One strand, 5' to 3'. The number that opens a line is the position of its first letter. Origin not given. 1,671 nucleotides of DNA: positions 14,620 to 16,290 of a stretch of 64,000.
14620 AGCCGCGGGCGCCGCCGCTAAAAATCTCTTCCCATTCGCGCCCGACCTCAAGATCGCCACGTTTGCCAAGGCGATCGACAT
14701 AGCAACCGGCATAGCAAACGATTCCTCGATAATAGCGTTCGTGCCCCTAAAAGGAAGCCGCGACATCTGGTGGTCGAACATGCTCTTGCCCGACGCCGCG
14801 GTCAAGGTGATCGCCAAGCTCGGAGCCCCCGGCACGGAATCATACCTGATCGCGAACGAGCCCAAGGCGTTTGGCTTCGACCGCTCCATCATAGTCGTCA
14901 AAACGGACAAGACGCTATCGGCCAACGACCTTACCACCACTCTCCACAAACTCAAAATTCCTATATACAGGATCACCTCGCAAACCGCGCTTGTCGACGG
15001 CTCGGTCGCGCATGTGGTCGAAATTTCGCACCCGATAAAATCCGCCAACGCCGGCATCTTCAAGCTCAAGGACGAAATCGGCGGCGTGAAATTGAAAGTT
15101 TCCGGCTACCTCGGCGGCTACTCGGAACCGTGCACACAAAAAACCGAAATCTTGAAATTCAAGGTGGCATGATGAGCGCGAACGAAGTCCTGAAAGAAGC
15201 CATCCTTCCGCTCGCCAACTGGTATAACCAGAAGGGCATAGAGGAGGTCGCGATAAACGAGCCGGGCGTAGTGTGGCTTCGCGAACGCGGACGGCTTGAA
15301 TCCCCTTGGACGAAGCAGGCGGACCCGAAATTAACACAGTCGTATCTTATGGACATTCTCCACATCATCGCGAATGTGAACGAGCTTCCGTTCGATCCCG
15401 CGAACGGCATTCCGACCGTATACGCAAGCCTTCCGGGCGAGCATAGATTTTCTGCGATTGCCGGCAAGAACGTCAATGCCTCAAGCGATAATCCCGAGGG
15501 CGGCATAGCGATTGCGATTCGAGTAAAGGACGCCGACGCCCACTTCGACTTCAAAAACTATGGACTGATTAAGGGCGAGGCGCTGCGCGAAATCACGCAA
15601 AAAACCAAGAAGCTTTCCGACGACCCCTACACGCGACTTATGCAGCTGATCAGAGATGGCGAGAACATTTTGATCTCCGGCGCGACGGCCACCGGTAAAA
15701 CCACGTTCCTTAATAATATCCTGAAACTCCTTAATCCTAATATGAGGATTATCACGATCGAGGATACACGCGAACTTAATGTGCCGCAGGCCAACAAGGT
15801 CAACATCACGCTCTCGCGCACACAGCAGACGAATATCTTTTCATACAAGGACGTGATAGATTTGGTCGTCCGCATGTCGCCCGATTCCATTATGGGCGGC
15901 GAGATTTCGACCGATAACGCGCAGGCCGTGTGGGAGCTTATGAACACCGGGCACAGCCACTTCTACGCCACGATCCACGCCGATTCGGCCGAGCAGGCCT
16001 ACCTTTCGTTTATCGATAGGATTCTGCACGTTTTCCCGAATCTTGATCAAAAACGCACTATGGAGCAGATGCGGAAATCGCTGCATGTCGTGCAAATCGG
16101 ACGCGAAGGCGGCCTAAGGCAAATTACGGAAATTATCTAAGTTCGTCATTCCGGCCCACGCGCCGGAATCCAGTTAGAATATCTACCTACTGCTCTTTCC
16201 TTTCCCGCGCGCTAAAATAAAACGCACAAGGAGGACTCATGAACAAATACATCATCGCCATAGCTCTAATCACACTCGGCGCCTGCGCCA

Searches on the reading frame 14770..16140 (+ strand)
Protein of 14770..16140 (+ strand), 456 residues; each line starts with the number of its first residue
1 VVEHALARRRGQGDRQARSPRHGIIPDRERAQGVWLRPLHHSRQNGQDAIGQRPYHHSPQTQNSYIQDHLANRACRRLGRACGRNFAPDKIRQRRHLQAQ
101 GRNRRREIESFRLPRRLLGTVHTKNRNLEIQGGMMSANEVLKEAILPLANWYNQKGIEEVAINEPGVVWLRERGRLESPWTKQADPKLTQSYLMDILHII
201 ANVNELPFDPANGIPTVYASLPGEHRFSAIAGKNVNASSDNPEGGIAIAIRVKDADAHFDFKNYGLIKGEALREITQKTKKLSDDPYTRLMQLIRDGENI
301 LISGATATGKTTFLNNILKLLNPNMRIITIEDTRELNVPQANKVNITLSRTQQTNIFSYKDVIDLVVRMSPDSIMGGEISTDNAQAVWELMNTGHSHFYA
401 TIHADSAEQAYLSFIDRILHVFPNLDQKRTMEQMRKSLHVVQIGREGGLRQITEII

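Call 49: search_protein_families(library=pfam, proteins=[window:14770-16140:+], max_evalue=0.00001)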
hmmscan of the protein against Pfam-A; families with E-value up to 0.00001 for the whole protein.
window:14770-16140:+ (456 aa): 1 family
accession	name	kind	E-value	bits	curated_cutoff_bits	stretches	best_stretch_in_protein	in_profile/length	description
PF00437.27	T2SSE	-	1.3e-23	83.7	24.9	1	295-410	140-251/370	Type II/IV secretion system protein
